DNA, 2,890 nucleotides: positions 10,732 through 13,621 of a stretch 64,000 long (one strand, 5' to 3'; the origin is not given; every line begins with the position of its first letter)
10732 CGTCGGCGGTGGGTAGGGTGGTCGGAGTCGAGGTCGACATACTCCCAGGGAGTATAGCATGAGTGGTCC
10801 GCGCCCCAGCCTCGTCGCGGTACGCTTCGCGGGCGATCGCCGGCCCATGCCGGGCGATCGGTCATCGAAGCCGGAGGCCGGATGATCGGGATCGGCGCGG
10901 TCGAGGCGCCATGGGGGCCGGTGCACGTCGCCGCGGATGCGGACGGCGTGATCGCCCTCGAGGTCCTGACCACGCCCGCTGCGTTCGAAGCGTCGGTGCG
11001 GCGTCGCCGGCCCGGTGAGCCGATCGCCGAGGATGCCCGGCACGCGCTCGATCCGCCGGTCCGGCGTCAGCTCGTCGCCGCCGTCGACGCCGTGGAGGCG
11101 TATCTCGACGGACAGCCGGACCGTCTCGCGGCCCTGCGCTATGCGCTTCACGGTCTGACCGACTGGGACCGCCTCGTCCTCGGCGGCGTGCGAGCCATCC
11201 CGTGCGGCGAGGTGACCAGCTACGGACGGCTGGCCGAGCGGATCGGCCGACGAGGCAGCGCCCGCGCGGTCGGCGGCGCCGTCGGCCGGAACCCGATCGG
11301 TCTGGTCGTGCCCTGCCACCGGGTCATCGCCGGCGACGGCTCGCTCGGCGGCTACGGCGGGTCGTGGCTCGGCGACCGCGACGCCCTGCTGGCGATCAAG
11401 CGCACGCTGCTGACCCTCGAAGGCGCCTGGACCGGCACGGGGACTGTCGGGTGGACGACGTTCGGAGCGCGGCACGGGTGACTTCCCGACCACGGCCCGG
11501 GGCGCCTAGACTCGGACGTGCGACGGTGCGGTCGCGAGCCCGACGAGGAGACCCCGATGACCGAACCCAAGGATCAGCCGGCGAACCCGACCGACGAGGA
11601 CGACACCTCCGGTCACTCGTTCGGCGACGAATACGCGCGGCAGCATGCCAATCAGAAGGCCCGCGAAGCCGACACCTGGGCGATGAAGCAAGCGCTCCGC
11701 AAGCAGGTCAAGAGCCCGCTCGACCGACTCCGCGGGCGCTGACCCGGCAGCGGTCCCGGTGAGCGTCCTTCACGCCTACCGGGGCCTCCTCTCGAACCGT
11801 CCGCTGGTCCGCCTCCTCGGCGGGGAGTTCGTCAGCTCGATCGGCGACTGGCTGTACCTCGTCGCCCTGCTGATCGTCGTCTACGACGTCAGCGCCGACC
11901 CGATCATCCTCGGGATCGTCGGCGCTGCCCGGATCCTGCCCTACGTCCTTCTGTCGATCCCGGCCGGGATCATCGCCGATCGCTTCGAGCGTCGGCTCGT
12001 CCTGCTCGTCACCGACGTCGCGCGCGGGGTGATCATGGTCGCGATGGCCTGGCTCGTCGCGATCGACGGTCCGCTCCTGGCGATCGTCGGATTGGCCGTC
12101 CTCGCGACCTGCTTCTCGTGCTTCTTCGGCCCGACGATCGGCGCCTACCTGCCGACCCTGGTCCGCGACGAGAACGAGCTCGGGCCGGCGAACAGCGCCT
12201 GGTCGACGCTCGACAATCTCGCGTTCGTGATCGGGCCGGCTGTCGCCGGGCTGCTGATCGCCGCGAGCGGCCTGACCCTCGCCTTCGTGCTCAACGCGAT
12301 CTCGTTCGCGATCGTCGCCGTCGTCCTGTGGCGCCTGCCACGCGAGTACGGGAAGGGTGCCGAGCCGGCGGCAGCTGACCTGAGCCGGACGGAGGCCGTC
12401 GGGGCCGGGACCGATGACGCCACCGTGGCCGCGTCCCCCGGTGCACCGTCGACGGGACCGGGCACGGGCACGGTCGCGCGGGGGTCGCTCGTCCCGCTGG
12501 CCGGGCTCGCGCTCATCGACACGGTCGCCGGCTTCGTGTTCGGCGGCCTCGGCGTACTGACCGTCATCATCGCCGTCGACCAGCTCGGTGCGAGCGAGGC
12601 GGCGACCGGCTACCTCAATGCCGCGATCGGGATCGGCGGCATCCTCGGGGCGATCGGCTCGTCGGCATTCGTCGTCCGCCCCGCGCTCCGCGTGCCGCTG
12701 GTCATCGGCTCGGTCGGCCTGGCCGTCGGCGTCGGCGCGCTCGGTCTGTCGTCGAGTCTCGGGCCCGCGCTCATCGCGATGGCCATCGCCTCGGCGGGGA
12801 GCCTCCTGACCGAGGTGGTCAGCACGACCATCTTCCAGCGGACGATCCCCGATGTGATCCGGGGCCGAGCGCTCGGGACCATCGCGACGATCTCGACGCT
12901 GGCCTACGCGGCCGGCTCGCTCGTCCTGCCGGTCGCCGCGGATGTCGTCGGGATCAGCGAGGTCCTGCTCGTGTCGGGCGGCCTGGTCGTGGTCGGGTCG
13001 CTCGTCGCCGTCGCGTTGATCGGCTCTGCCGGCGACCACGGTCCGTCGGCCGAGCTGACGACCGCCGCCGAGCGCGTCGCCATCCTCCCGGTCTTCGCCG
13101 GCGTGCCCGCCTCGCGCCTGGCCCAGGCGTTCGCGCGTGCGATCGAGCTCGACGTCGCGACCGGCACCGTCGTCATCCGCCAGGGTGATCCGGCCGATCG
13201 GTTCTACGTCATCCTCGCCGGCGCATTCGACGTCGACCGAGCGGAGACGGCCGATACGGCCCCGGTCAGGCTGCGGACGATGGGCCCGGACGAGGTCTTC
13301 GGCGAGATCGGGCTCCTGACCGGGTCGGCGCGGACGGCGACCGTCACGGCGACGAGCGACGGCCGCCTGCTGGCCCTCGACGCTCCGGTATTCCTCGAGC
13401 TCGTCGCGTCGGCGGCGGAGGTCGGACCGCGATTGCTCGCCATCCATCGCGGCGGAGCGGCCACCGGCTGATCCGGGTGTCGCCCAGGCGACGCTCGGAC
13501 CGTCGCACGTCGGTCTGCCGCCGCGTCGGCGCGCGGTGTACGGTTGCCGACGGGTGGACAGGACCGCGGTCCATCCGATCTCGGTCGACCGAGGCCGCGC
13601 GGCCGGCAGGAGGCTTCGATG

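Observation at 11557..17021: Acidic D-[VTA]-[ES]-G-H / K-S-P peptide-repeat genes bracket a cNMP/GAF-sensor, subtilase and MFS cluster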

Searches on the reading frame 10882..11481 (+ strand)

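Call 3: search_protein_families(library=pfam, proteins=[window:10882-11481:+], max_evalue=0.1)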
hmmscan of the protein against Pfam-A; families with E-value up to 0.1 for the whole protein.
window:10882-11481:+ (199 aa): 1 family
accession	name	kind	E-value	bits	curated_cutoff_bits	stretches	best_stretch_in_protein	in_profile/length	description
PF01035.26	DNA_binding_1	-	1.1e-26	92.9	27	1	97-181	4-80/81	6-O-methylguanine DNA methyltransferase, DNA binding domain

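Call 4: search_protein_families(library=ncbifam, proteins=[window:10882-11481:+], max_evalue=0.1)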
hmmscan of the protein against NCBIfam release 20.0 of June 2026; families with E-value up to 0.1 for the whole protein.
window:10882-11481:+ (199 aa): 5 families
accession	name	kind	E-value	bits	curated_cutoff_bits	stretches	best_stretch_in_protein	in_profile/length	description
TIGR00589.1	ogt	superfamily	5.2e-24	84.1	46.4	1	93-170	1-77/80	methylated-DNA--[protein]-cysteine S-methyltransferase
NF007626.0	PRK10286.1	equivalog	5.9e-24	85.1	192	1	69-161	64-155/171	methylated-DNA--[protein]-cysteine S-methyltransferase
NF011964.0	PRK15435.1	equivalog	1.6e-19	70.2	345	1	60-170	238-344/354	bifunctional DNA-binding transcriptional regulator/O6-methylguanine-DNA methyltransferase Ada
NF041132.1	DNA_protcyst_Mta_Thcoc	equivalog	5.7e-14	52.3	250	1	88-154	86-151/169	methylated-DNA--protein-cysteine methyltransferase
NF003022.0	PRK03887.1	equivalog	1.6e-13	50.8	164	1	88-158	86-154/175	methylated-DNA--protein-cysteine methyltransferase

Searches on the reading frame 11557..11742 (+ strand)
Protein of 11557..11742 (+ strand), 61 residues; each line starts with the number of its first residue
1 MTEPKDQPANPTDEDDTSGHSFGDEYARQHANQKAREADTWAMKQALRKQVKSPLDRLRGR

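Call 3: search_protein_families(library=pfam, proteins=[window:11557-11742:+], max_evalue=0.1)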
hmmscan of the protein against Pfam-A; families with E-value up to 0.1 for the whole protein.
window:11557-11742:+ (61 aa): 0 families

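Call 4: search_protein_families(library=ncbifam, proteins=[window:11557-11742:+], max_evalue=0.1)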
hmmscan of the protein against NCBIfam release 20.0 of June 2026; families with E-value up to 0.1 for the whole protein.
window:11557-11742:+ (61 aa): 0 families

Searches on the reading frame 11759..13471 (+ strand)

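Call 3: search_protein_families(library=pfam, proteins=[window:11759-13471:+], max_evalue=0.1)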
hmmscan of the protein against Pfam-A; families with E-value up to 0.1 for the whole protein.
window:11759-13471:+ (570 aa): 4 families
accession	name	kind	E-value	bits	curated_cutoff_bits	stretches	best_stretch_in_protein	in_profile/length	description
PF07690.21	MFS_1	-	1.1e-31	110.4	33.4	2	20-363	2-323/347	Major Facilitator Superfamily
PF05977.19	MFS_3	-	8.2e-29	100.9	27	2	24-199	20-195/524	Transmembrane secretion effector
PF00027.35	cNMP_binding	-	1.2e-18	67.2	27.5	1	466-550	4-87/89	Cyclic nucleotide-binding domain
PF11700.14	ATG22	-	0.032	13.4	24.1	1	63-141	85-162/482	Vacuole effluxer Atg22 like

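Call 4: search_protein_families(library=ncbifam, proteins=[window:11759-13471:+], max_evalue=0.1)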
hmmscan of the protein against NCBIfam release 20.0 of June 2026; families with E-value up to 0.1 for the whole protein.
window:11759-13471:+ (570 aa): 20 families
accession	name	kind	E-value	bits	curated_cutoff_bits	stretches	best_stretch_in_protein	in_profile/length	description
TIGR00900.1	2A0121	subfamily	2.1e-43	149.1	319.6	1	17-395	2-358/364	H+ Antiporter protein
NF007792.0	PRK10489.1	equivalog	6.5e-21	74.8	324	2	24-196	27-199/419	enterobactin transporter EntS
NF058543.1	ActPatMycb56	equivalog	2.5e-13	49.6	460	1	443-564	1-119/317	acetyltransferase Pat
NF012178.0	tet_MFS_V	exception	6.9e-13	48.5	640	2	25-190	19-185/409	tetracycline efflux MFS transporter Tet(V)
NF006386.0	PRK08633.1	equivalog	9.1e-12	43.5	1221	1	33-419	31-408/1147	acyl-[ACP]--phospholipid O-acyltransferase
NF052575.1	MFS_efflux_Tap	equivalog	1.1e-11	44.4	625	1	13-420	3-394/401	multidrug efflux MFS transporter Tap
NF005291.0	PRK06814.1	equivalog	3.4e-10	38.5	1349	1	9-188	6-188/1140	acyl-[ACP]--phospholipid O-acyltransferase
TIGR00893.1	2A0114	subfamily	1.6e-09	37.2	395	1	51-420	31-398/399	D-galactonate transporter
TIGR00880.1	2_A_01_02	superfamily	3.3e-09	37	131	1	63-196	12-140/141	multidrug resistance protein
TIGR00881.1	2A0104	subfamily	1.2e-07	31.2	407.75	1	51-195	32-172/379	phosphoglycerate transporter protein PgtP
NF000245.1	macrolide_MefA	exception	3.3e-07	29.7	675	1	21-193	16-190/405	macrolide efflux MFS transporter Mef(A)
TIGR03896.1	cyc_nuc_ocin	subfamily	8.2e-07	28.7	161.05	1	464-541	164-240/317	bacteriocin-type transport-associated protein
NF041163.2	encap_f2b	equivalog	5.6e-06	25.7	400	1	434-556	67-190/450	family 2B encapsulin nanocompartment shell protein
NF000246.1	macrolide_MefC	exception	1.7e-05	24.1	870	1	22-199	16-195/407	macrolide efflux MFS transporter Mef(C)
NF000051.1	macrolide_MefB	exception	0.00013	21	800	1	47-190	42-188/409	macrolide efflux MFS transporter Mef(B)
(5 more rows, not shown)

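Call 25: search_protein_families(library=padloc, proteins=[window:11759-13471:+], max_evalue=0.01)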
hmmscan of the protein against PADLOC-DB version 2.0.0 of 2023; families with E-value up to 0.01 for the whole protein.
window:11759-13471:+ (570 aa): 4 families
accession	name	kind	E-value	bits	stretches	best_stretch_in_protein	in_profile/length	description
PDLC00731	Effector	-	3.1e-09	34.2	1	452-555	30-129/306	TIR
PDLC02371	PycTIR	-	3.2e-09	34.5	1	453-556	28-127/288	-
PDLC00734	PycC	-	3.6e-06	24.3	1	454-548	25-119/374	Pycsar cyclase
PDLC00732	Effector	-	5.3e-05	20.3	1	455-555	29-125/301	TIR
